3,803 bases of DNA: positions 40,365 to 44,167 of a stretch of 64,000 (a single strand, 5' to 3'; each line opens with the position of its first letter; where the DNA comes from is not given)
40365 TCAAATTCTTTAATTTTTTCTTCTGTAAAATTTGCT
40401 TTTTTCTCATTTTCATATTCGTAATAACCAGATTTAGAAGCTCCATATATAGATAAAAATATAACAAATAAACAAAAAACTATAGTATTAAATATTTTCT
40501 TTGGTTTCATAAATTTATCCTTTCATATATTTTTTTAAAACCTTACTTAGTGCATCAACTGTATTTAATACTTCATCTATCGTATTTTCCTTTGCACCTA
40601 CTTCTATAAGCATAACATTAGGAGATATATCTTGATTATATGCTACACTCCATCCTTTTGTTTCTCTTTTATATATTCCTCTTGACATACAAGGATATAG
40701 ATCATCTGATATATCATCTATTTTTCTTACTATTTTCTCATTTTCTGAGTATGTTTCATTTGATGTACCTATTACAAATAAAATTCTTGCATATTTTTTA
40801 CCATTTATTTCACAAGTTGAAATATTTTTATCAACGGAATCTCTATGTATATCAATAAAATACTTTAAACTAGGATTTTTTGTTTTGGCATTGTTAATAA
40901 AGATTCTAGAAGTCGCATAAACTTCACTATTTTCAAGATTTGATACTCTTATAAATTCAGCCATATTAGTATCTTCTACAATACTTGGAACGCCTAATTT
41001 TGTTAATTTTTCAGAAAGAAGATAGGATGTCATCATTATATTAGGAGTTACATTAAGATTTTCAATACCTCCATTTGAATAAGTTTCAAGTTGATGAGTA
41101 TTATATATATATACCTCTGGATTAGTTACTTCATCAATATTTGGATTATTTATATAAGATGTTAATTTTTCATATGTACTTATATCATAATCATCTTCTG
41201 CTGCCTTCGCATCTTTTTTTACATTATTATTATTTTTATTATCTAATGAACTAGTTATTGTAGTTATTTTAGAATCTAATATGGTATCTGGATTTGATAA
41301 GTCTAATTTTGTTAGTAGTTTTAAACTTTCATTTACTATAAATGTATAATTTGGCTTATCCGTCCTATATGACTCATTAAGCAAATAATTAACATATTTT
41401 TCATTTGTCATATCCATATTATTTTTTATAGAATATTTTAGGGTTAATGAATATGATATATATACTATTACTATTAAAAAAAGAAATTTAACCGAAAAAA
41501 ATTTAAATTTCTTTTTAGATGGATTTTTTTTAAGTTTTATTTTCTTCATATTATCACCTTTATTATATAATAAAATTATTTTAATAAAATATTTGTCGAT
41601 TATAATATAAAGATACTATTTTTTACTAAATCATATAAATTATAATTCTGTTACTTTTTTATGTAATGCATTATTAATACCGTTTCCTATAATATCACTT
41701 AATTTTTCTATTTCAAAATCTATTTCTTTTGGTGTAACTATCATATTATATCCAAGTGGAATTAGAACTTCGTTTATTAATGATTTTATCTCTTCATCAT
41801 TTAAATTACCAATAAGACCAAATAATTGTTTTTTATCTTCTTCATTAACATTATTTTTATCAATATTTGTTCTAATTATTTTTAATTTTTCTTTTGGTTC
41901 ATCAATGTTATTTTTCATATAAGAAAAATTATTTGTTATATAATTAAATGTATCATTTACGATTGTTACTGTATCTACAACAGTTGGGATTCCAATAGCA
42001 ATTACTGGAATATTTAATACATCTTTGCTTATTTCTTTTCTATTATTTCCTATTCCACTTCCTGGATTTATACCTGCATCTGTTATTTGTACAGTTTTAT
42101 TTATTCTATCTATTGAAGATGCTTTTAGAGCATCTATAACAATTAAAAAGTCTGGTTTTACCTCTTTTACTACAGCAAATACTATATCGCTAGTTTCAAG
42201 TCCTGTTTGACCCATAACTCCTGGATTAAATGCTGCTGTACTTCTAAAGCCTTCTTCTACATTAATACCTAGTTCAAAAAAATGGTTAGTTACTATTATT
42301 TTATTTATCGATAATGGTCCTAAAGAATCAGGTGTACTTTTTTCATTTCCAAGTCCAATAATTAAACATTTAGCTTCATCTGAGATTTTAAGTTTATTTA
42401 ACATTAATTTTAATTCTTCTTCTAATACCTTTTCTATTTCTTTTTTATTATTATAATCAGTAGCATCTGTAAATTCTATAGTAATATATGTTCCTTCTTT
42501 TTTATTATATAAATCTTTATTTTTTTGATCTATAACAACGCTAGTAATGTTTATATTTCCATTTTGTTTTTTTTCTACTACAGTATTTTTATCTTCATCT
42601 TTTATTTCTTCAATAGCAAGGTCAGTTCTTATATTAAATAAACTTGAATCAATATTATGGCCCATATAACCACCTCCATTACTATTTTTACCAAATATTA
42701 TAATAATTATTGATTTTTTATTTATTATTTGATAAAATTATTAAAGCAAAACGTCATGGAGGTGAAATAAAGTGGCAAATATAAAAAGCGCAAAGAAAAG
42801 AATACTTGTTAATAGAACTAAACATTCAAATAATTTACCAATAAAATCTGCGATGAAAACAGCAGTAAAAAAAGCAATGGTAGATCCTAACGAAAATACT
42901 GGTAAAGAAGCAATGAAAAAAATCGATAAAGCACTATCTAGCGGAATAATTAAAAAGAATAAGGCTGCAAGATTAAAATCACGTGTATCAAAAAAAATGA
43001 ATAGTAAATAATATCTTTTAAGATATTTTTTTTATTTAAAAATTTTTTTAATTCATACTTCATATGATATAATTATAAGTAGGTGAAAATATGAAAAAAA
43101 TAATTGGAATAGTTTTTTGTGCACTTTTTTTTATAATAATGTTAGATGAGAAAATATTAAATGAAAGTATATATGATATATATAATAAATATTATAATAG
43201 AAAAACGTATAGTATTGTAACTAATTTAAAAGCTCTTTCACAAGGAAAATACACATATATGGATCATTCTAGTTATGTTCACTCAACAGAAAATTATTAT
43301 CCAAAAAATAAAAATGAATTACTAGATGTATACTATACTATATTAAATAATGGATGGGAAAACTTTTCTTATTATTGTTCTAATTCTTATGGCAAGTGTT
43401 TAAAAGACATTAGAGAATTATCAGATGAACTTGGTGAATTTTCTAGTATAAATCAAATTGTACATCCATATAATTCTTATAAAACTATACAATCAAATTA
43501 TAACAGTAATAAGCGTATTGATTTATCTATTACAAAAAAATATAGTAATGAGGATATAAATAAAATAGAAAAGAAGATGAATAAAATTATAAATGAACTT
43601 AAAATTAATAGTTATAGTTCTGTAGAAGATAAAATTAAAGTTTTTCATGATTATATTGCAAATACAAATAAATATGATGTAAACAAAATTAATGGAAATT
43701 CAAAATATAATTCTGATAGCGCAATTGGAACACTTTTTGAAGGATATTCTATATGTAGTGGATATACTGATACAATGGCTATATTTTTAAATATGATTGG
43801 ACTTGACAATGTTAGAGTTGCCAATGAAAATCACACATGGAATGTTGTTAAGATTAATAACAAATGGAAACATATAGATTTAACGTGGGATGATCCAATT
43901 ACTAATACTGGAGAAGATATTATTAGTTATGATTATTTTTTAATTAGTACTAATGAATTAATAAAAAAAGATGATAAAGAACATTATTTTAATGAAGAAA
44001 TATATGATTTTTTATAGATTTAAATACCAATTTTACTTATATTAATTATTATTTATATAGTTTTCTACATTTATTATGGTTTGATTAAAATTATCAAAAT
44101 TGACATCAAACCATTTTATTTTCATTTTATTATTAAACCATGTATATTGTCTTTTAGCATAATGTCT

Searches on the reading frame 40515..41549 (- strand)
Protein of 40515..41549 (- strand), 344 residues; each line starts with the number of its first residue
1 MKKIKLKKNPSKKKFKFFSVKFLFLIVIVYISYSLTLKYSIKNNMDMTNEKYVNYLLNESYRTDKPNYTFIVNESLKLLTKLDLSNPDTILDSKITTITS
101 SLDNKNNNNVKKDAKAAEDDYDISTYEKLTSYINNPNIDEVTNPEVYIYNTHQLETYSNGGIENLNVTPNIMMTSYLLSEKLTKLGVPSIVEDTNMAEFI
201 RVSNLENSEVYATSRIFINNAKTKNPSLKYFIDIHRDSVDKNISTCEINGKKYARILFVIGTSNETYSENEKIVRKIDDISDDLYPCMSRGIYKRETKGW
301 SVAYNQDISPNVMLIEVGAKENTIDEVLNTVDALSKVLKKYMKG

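Call 7: search_protein_families(library=pfam, proteins=[window:40515-41549:-], max_evalue=0.01)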
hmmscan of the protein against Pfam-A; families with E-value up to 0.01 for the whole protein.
window:40515-41549:- (344 aa): 1 family
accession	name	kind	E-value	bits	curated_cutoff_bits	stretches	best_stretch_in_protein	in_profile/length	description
PF07454.18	SpoIIP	-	1.7e-51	175.8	24.4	1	103-338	41-268/269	Stage II sporulation protein P (SpoIIP)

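Call 8: search_protein_families(library=ncbifam, proteins=[window:40515-41549:-], max_evalue=0.01)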
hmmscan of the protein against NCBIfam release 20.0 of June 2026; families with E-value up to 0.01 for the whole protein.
window:40515-41549:- (344 aa): 1 family
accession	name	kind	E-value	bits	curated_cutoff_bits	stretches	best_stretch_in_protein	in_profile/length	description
TIGR02867.1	spore_II_P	subfamily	7.3e-48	163.1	123.15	1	146-342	1-195/196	stage II sporulation protein P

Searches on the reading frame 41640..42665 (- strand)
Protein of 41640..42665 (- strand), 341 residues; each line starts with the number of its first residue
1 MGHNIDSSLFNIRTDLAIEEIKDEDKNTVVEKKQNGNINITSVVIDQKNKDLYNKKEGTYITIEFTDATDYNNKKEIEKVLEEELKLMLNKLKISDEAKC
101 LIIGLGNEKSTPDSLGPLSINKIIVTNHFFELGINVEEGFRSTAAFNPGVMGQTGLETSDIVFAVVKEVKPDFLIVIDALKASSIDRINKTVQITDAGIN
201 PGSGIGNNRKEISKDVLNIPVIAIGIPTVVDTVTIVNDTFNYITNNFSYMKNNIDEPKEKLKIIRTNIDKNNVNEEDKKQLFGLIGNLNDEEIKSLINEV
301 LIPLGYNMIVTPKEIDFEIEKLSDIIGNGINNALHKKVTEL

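Call 7: search_protein_families(library=pfam, proteins=[window:41640-42665:-], max_evalue=0.01)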
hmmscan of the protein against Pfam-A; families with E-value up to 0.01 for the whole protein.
window:41640-42665:- (341 aa): 2 families
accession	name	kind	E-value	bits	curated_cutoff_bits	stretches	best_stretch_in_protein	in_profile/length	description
PF03418.19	Peptidase_A25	-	3.6e-108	362.1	27.8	1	20-339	16-345/353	Germination protease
PF06866.16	DUF1256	-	0.00014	21.8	27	0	72-119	4-47/164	Protein of unknown function (DUF1256)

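Call 8: search_protein_families(library=ncbifam, proteins=[window:41640-42665:-], max_evalue=0.01)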
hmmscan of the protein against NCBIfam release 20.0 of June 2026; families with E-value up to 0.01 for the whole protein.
window:41640-42665:- (341 aa): 2 families
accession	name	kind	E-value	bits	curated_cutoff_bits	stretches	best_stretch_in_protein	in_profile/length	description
TIGR01441.2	GPR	equivalog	1.7e-99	332.7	120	1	13-335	1-306/306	GPR endopeptidase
TIGR02841.1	spore_YyaC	equivalog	0.007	16.5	84.9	0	100-212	3-101/140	spore protease YyaC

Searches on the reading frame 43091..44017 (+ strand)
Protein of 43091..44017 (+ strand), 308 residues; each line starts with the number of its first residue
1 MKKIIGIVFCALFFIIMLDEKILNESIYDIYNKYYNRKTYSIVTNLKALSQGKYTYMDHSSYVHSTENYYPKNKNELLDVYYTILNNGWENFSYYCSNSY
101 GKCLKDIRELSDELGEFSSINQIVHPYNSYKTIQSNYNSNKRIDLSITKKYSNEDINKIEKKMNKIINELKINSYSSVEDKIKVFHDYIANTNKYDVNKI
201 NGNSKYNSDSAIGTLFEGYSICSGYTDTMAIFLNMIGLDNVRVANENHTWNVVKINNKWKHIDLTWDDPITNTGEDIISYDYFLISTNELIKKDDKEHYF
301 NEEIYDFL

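Call 71: search_protein_families(library=ncbifam, max_evalue=1e-10, proteins=[window:43091-44017:+])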
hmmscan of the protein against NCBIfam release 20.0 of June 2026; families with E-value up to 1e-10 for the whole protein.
window:43091-44017:+ (308 aa): 1 family
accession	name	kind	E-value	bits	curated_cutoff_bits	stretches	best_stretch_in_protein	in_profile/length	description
NF045980.1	MAG6410_fam_LP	equivalog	7.6e-16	57.6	450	1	151-301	142-296/622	MAG6410 family transglutaminase-related lipoprotein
